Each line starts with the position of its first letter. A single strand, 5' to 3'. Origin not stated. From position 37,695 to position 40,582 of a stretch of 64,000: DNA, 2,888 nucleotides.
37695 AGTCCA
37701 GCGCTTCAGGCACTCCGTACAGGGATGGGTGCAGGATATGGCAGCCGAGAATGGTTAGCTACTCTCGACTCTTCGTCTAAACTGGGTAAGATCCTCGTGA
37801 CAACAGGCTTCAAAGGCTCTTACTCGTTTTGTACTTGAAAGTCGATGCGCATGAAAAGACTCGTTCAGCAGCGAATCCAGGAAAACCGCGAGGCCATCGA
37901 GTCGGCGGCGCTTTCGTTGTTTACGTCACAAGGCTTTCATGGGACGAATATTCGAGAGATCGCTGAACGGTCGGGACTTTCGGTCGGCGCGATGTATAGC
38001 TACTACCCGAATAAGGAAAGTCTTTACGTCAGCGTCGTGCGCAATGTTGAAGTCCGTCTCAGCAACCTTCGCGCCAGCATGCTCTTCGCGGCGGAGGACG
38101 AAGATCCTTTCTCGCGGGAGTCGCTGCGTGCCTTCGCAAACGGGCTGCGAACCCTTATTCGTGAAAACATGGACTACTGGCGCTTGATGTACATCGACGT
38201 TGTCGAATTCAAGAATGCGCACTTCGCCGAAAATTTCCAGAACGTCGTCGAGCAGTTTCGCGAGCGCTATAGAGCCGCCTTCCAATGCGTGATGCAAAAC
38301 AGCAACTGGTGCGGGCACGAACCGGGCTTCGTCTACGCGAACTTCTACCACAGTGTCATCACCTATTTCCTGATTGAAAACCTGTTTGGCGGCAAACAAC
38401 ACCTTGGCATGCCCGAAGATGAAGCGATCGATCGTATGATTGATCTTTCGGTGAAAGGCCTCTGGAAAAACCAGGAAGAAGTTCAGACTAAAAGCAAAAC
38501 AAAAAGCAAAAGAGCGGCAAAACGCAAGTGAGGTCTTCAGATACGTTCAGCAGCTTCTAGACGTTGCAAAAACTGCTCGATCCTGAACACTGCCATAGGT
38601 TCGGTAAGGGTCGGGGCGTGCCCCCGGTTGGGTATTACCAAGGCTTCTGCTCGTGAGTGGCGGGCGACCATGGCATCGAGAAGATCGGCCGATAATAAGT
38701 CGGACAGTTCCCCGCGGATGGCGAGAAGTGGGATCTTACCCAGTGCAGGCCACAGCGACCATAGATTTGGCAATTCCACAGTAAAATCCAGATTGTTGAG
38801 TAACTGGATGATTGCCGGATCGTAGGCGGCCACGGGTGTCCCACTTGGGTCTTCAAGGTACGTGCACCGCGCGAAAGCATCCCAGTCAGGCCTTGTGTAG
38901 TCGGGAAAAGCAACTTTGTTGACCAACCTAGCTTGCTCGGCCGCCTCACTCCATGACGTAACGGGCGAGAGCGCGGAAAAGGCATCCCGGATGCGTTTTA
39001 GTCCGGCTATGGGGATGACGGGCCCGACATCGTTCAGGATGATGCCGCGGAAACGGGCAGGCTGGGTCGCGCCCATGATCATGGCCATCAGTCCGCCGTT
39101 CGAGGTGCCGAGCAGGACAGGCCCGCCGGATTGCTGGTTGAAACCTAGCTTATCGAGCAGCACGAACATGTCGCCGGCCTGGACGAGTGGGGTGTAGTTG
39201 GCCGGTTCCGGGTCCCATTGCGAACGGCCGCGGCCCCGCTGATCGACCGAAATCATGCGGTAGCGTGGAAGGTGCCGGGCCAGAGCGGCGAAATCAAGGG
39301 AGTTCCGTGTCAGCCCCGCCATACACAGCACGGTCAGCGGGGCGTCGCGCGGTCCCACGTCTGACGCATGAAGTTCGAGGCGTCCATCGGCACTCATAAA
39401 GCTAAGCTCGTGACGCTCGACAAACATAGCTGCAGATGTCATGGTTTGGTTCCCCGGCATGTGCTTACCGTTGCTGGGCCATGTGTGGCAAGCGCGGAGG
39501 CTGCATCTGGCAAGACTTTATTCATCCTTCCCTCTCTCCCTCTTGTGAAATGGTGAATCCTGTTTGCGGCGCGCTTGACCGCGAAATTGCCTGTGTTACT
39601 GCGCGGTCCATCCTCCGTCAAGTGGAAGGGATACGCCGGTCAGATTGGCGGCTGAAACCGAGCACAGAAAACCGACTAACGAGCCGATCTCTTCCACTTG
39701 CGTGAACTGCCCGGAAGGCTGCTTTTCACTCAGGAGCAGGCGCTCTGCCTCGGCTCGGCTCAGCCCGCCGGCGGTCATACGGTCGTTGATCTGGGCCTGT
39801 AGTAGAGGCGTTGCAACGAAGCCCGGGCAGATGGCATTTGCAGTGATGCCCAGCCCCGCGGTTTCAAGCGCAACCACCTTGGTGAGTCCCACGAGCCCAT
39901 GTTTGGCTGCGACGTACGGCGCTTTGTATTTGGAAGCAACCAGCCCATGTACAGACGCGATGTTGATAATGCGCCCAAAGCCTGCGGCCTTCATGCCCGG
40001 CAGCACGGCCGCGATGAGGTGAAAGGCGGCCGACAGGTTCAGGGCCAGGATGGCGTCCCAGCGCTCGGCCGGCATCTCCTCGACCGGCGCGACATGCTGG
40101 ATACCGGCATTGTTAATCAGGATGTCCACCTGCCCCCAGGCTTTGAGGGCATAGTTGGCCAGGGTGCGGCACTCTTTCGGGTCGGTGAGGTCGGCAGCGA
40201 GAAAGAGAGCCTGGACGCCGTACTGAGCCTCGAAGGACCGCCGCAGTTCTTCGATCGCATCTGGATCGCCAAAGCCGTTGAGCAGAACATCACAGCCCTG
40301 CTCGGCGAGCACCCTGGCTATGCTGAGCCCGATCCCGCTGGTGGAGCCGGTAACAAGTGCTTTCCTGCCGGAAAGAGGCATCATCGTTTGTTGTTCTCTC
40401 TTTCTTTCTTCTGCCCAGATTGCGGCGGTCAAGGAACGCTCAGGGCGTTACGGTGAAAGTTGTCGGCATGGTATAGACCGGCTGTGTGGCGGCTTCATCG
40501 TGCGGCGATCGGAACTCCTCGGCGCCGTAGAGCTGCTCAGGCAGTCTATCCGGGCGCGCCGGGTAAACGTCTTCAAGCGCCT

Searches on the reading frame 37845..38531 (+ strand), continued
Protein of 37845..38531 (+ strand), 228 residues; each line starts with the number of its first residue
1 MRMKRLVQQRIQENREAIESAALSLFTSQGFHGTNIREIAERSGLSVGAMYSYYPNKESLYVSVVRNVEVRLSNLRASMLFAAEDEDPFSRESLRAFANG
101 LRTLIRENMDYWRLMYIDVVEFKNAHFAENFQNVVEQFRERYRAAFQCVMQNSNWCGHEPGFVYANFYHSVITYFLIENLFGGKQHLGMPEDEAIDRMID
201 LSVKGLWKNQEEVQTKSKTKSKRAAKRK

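Call 39: search_solved_structures(query=A1, max_evalue=0.001)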
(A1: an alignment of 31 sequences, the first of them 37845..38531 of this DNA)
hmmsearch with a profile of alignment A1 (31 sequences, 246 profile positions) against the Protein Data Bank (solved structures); distinct sequences matched with E-value up to 0.001: 212 (the best 60 are shown).
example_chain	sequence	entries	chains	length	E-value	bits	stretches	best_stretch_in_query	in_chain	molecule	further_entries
3bhq_A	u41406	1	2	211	9.3e-15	57.7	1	7-104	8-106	Transcriptional regulator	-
4me9_A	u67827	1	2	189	9.5e-15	57.7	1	11-88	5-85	Transcriptional regulator, TetR family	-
9b7y_A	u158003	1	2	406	4.3e-14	55.5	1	10-74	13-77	Transcriptional repressor Mce3R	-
3lhq_A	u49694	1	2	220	6.2e-14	55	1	1-86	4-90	AcrAB operon repressor (TetR/AcrR family)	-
2qop_A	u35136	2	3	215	1.1e-13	54.2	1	1-80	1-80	HTH-type transcriptional regulator acrR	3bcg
3ppb_A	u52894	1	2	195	3.8e-13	52.4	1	11-80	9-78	putative tetR family transcription regulator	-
3loc_A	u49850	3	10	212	6.9e-13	51.6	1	6-65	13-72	HTH-type transcriptional regulator rutR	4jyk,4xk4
4x1e_A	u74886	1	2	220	7.2e-13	51.5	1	6-65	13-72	HTH-type transcriptional regulator RutR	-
6z1b_A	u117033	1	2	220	7.3e-13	51.5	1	6-65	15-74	HTH-type transcriptional regulator RutR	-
6srn_A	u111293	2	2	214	9.7e-13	51.1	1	6-94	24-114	TetR family transcriptional regulator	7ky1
6azh_A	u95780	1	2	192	3.6e-12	49.2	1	8-111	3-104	TetR family transcriptional regulator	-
6g87_A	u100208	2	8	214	7.7e-12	48.1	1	16-70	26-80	TetR/AcrR family transcriptional regulator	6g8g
6g8h_CCC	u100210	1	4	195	7.8e-12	48.1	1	17-70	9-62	Transcriptional regulatory protein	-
6mj1_A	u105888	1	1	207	1.1e-11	47.7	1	13-115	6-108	Probable HTH-type transcriptional regulator YttP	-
3lwj_A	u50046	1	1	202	1.5e-11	47.2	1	6-73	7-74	Putative TetR-family transcriptional regulator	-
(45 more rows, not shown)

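Call 42: predict_structure(alignment_id=A1)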
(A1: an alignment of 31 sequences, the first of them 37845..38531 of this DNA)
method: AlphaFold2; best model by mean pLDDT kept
length: 228 residues; sequences in the alignment: 31
mean_pLDDT: 86.4   pTM: 0.76
mean pLDDT of the five models: 86.4, 86.1, 85.4, 84.9, 84.0
residues with pLDDT >= 90: 146; 70-90: 54; 50-70: 12; < 50: 16
segments of 3 or more residues with pLDDT < 50: 213-228
pLDDT, mean of each block of 10 residues (from residue 1): 81 96 97 97 96 96 94 80 75 92 92 93 89 87 90 89 93 90 80 93 83 48 46
secondary structure, 60 per line:
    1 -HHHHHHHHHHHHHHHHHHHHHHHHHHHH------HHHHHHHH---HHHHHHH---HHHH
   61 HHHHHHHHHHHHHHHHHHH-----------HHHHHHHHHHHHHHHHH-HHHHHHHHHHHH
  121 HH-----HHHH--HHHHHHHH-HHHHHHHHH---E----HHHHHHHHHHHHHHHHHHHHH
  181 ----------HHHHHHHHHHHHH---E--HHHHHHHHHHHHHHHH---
elements in order: H2-29 H36-43 H47-53 H57-79 H91-107 H109-122 H128-131 H134-141 H143-151 H160-180 H191-203 H210-225

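Call 48: fold_search(model_id=the predicted structure, library=pdb)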
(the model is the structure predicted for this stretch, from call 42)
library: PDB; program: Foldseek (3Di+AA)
matches with E <= 10: 888; with E <= 0.001: 325
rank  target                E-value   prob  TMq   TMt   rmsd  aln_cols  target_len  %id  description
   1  3loc_C                3.5e-06  1.00  0.52  0.57   5.8       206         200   20  Crystal structure of putative transcriptional regulator ycdc (released 2010-03-16)
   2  2d6y_B                4.7e-06  1.00  0.55  0.65   4.8       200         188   17  Crystal Structure of transcriptional factor SCO4008 from Streptomyces coelicolor A3(2) (released 2006-10-31)
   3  4jyk_B                4.7e-06  1.00  0.52  0.59   5.3       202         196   21  Structure of E. coli Transcriptional Regulator RutR with bound uracil (released 2013-08-14)
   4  4me9_B                4.9e-06  1.00  0.54  0.63   5.1       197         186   18  Crystal structure of a transcriptional regulator, TetR family (BCE_2991) from Bacillus cereus ATCC 10987 at 2.50 A res (released 2013-09-25)
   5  6z1b_B                4.9e-06  1.00  0.52  0.57   5.8       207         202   20  Structure of K52-acetylated RutR in complex with uracil. (released 2022-06-01)
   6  2d6y_A                6.0e-06  1.00  0.55  0.65   4.8       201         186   18  Crystal Structure of transcriptional factor SCO4008 from Streptomyces coelicolor A3(2) (released 2006-10-31)
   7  3loc_A                6.0e-06  1.00  0.51  0.56   5.7       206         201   20  Crystal structure of putative transcriptional regulator ycdc (released 2010-03-16)
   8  6z1b_A                6.0e-06  1.00  0.50  0.55   5.9       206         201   20  Structure of K52-acetylated RutR in complex with uracil. (released 2022-06-01)
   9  4xk4_C                6.3e-06  1.00  0.49  0.54   5.9       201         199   21  E. coli transcriptional regulator RUTR with dihydrouracil (released 2015-05-13)
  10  4x1e_A                7.6e-06  1.00  0.57  0.63   5.2       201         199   21  Crystal structure of unliganded E. coli transcriptional regulator RutR, W167A mutant (released 2015-01-21)
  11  6o6o_B                8.0e-06  1.00  0.56  0.66   4.8       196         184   19  Structure of the regulator FasR from Mycobacterium tuberculosis (released 2020-03-11)
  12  6azh_A                8.8e-06  1.00  0.57  0.66   4.6       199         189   18  Clostridium perfringens putative fatty acid metabolism regulator (released 2017-12-20)
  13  3bhq_A                8.8e-06  1.00  0.56  0.62   4.8       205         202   18  CRYSTAL STRUCTURE OF A PUTATIVE TETR-FAMILY TRANSCRIPTIONAL REGULATOR (MLR_4833) FROM MESORHIZOBIUM LOTI MAFF303099 AT (released 2007-12-11)
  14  3dew                  9.7e-06  1.00  0.58  0.67   4.6       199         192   20  The structure of a putative TetR family transcriptional regulator from Geobacter sulfurreducens PCA. (released 2008-09-30)
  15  6o6o_A                1.0e-05  1.00  0.53  0.61   6.1       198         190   21  Structure of the regulator FasR from Mycobacterium tuberculosis (released 2020-03-11)
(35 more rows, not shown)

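Call 49: find_encoding_contigs(protein=P0001, flank=10000, max_places=3)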
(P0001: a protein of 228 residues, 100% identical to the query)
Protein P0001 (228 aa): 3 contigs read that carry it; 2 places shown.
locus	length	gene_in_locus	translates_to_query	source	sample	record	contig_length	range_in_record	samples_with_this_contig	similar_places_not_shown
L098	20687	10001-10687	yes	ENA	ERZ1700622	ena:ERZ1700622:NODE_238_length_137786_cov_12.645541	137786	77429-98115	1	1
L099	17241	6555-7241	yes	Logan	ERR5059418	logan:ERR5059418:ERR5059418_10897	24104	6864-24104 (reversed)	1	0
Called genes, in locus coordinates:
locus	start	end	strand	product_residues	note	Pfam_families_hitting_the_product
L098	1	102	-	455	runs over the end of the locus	PF00672:HAMP (weak), PF00512:HisKA, PF02518:HATPase_c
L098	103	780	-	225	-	PF00072:Response_reg, PF00486:Trans_reg_C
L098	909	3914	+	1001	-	PF13620:CarboxypepD_reg, PF25183:OMP_b-brl_4, PF00593:TonB_dep_Rec_b-barrel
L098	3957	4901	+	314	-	-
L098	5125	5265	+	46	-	-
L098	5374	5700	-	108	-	-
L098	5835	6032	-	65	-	-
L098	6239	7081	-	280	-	-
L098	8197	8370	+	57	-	-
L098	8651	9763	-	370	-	PF10503:Esterase_PHB (faint)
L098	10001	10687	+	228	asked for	PF00440:TetR_N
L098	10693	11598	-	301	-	PF00561:Abhydrolase_1, PF12146:Hydrolase_4 (weak), PF12697:Abhydrolase_6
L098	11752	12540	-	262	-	PF00106:adh_short, PF08659:KR, PF13561:adh_short_C2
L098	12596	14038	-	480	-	PF00144:Beta-lactamase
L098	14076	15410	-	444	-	PF07690:MFS_1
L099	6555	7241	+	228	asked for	PF00440:TetR_N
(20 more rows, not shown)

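Call 53: search_protein_families(library=ncbifam, proteins=[L082:16832-17899:+, L082:14170-15429:+, L084:8882-9952:+, L084:1917-2702:-, L086:276-977:-], max_evalue=1e-10)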
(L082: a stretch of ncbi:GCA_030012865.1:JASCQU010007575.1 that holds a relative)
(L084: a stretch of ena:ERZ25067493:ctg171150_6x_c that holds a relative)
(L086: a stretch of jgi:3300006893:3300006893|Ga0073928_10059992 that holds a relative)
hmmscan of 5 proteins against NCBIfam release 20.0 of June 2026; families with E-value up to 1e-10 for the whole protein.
L082:16832-17899:+ (355 aa): 3 families
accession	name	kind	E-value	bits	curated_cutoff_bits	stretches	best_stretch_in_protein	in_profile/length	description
NF050059.1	e_dPHAscl_type2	hypoth_equivalog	1.4e-94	316.9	280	1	27-348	1-304/305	extracellular catalytic domain type 2 short-chain-length polyhydroxyalkanoate depolymerase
NF050058.1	e_dPHAscl_type1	hypoth_equivalog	2.1e-31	109.4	150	2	17-140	86-200/276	extracellular catalytic domain type 1 short-chain-length polyhydroxyalkanoate depolymerase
TIGR01840.1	esterase_phb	subfamily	1e-18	67.6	107.85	0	251-324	2-65/213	PHB depolymerase family esterase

L082:14170-15429:+ (419 aa): 5 families
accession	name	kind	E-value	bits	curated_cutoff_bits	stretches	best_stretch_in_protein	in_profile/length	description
NF052559.1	MthAcHydAcmB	equivalog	9.1e-60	202.4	550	1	43-397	17-368/391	methyl acetate hydrolase AcmB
NF002968.0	PRK03642.1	equivalog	4.3e-18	65.3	385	1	18-244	24-242/432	penicillin binding protein PBP4B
NF007943.0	PRK10662.1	equivalog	1.6e-15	56.6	266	1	48-301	48-273/380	D-alanyl-D-alanine-carboxypeptidase/endopeptidase AmpH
NF038269.1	lipase_LipE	equivalog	1.6e-13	50.5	750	0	28-257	22-235/407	lipase LipE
NF009622.0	PRK13128.1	equivalog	4.9e-13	48.4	443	0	39-126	11-97/518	D-aminopeptidase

L084:8882-9952:+ (356 aa): 3 families
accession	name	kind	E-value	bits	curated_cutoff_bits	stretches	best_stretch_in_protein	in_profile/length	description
NF050059.1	e_dPHAscl_type2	hypoth_equivalog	1.4e-94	316.9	280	1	27-350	1-305/305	extracellular catalytic domain type 2 short-chain-length polyhydroxyalkanoate depolymerase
NF050058.1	e_dPHAscl_type1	hypoth_equivalog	2.1e-30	106.1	150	2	28-142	97-202/276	extracellular catalytic domain type 1 short-chain-length polyhydroxyalkanoate depolymerase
TIGR01840.1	esterase_phb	subfamily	2e-18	66.7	107.85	0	252-328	2-68/213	PHB depolymerase family esterase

L084:1917-2702:- (261 aa): 204 families (the best 25 are shown)
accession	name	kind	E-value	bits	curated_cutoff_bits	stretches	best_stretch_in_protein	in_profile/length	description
TIGR01963.1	PHB_DH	subfamily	2.8e-102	341.3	307.05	1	6-261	2-255/255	3-hydroxybutyrate dehydrogenase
NF009093.0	PRK12429.1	subfamily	3.4e-101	337.9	258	1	4-261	4-259/259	3-hydroxybutyrate dehydrogenase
NF009931.0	PRK13394.1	subfamily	2.1e-87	292.9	340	1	4-261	6-262/262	3-hydroxybutyrate dehydrogenase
NF009466.0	PRK12826.1-2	subfamily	9.2e-63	212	222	1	6-259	4-245/248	3-oxoacyl-ACP reductase FabG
NF004791.0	PRK06138.1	equivalog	4.1e-59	199.9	312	1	4-261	4-252/252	SDR family oxidoreductase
NF005559.1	PRK07231.1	subfamily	1.1e-56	192.2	215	1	6-259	5-248/249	glucose 1-dehydrogenase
TIGR01830.1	3oxo_ACP_reduc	equivalog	1.3e-56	192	297.75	1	8-257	1-237/239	3-oxoacyl-[acyl-carrier-protein] reductase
NF009464.0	PRK12824.1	subfamily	4.3e-55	187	269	1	6-258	3-242/245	3-oxoacyl-ACP reductase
NF052558.1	MBtsdlDhBudC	equivalog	8e-55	186.1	270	1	6-260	4-243/250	meso-2,3-butanediol dehydrogenase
NF005309.0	PRK06841.1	subfamily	5.8e-54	183.3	286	1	6-260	16-254/255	GolD/DthD family dehydrogenase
TIGR01829.1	AcAcCoA_reduct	subfamily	2.6e-53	181.2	302.1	1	8-258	3-240/242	acetoacetyl-CoA reductase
NF004198.0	PRK05653.1-3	equivalog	8.2e-53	179.4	296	1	4-258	6-246/248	3-oxoacyl-ACP reductase FabG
TIGR03971.1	SDR_subfam_1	subfamily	4.6e-52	177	300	1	6-260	4-270/271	mycofactocin-coupled SDR family oxidoreductase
TIGR01832.1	kduD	equivalog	3.2e-51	174.2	338.85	1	4-260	4-247/248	2-dehydro-3-deoxy-D-gluconate 5-dehydrogenase KduD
NF005007.0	PRK06398.1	equivalog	1.3e-50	172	341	1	4-260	6-247/259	aldose dehydrogenase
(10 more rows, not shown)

L086:276-977:- (233 aa): 2 families
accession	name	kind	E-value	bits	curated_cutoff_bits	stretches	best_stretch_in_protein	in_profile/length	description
TIGR02429.1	pcaI_scoA_fam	subfamily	3e-75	252.4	128.5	1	1-217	1-218/222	3-oxoacid CoA-transferase subunit A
NF007394.0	PRK09920.1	equivalog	6.5e-66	222.1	315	1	14-217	12-215/219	acetate CoA-transferase subunit alpha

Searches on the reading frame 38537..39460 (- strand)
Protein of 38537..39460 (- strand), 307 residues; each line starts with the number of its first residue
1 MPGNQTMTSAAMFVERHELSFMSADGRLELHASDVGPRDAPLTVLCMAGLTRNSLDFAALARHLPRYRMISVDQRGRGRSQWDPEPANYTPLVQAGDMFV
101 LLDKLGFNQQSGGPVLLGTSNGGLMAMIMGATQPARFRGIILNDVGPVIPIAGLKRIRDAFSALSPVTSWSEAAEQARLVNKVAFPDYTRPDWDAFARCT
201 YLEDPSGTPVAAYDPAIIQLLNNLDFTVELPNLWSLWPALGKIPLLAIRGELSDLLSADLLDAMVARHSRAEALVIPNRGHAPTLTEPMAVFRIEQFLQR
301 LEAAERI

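Call 6: search_protein_families(library=pfam, proteins=[window:38537-39460:-])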
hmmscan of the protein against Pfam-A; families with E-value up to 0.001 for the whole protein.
window:38537-39460:- (307 aa): 3 families
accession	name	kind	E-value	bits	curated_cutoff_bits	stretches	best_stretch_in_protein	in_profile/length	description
PF12697.13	Abhydrolase_6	-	3.5e-13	51.1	26.3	1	54-292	11-215/217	Alpha/beta hydrolase family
PF00561.26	Abhydrolase_1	-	4.8e-09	36.7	25.8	1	44-178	3-117/245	alpha/beta hydrolase fold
PF12146.15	Hydrolase_4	-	1.7e-07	31.2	27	1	43-164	6-126/239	Serine aminopeptidase, S33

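Call 28: search_protein_families(library=ncbifam, proteins=[window:38537-39460:-], max_evalue=0.00001)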
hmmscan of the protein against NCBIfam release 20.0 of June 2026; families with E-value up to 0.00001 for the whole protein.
window:38537-39460:- (307 aa): 4 families
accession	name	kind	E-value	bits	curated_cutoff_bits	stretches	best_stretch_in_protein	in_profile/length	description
NF007954.0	PRK10673.1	equivalog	2.6e-13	49.8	399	1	43-170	18-137/255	esterase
TIGR02427.1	protocat_pcaD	equivalog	1.8e-10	40.6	255.85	1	39-144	12-111/251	3-oxoadipate enol-lactonase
NF051488.1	bifunc_PcaDC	exception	2.2e-08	33.6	390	1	36-150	8-116/375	bifunctional 3-oxoadipate enol-lactonase/4-carboxymuconolactone decarboxylase PcaDC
TIGR03695.1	menH_SHCHC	equivalog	1.9e-07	30.8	208.55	1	43-144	4-103/252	2-succinyl-6-hydroxy-2,4-cyclohexadiene-1-carboxylate synthase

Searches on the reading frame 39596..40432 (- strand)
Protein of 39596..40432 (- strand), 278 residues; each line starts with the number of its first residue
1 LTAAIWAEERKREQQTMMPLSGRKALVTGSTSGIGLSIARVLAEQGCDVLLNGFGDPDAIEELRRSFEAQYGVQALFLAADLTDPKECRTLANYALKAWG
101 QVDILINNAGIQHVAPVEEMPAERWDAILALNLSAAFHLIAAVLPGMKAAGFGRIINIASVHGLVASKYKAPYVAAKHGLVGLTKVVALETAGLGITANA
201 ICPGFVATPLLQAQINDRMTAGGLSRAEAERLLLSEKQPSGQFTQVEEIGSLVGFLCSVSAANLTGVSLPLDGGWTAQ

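Call 6: search_protein_families(library=pfam, proteins=[window:39596-40432:-])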
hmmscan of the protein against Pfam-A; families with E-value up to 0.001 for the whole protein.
window:39596-40432:- (278 aa): 4 families
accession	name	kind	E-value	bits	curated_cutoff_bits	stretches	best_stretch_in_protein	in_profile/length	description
PF00106.31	adh_short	-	1.3e-54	185.1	26.6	1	24-214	2-190/195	short chain dehydrogenase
PF13561.12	adh_short_C2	-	1.3e-50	172.6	27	1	31-276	5-236/236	Enoyl-(Acyl carrier protein) reductase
PF08659.16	KR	-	1.6e-12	48.2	22.6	1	26-179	4-155/180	KR domain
PF23441.1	SDR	-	0.00018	21.4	27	0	26-274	11-254/258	SDR-like rossmann domain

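Call 28: search_protein_families(library=ncbifam, proteins=[window:39596-40432:-], max_evalue=0.00001)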
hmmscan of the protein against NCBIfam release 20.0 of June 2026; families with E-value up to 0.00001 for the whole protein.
window:39596-40432:- (278 aa): 217 families (the best 25 are shown)
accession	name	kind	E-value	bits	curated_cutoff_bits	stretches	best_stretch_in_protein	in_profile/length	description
TIGR01963.1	PHB_DH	subfamily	4.6e-98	327.5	307.05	1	23-278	2-255/255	3-hydroxybutyrate dehydrogenase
NF009093.0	PRK12429.1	subfamily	1.1e-96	323.1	258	1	20-278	3-259/259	3-hydroxybutyrate dehydrogenase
NF009931.0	PRK13394.1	subfamily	2.1e-81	273.3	340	1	17-278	2-262/262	3-hydroxybutyrate dehydrogenase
NF009466.0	PRK12826.1-2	subfamily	7.4e-62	209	222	1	22-276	3-245/248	3-oxoacyl-ACP reductase FabG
TIGR01830.1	3oxo_ACP_reduc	equivalog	2.3e-55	187.9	297.75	1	25-274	1-237/239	3-oxoacyl-[acyl-carrier-protein] reductase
NF005559.1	PRK07231.1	subfamily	7.2e-53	179.6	215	1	20-276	2-248/249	glucose 1-dehydrogenase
NF004791.0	PRK06138.1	equivalog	8.3e-53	179.3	312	1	18-278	1-252/252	SDR family oxidoreductase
NF004198.0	PRK05653.1-3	equivalog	5e-52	176.8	296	1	18-275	3-246/248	3-oxoacyl-ACP reductase FabG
NF005711.0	PRK07523.1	subfamily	2.5e-51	174.7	413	1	16-277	4-253/255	SDR family oxidoreductase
NF006070.0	PRK08213.1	subfamily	1.1e-50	172.6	279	1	15-277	5-258/259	gluconate 5-dehydrogenase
NF009464.0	PRK12824.1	subfamily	2.5e-50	171.4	269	1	23-275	3-242/245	3-oxoacyl-ACP reductase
NF005390.0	PRK06935.1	equivalog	2.9e-50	171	369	1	15-277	8-257/258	2-dehydro-3-deoxy-D-gluconate 5-dehydrogenase KduD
NF004818.0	PRK06172.1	equivalog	3.2e-50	170.8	336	1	17-278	2-253/253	SDR family oxidoreductase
TIGR01829.1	AcAcCoA_reduct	subfamily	5.4e-50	170.3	302.1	1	24-275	2-240/242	acetoacetyl-CoA reductase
TIGR03971.1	SDR_subfam_1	subfamily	1.8e-49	168.5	300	1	20-277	1-270/271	mycofactocin-coupled SDR family oxidoreductase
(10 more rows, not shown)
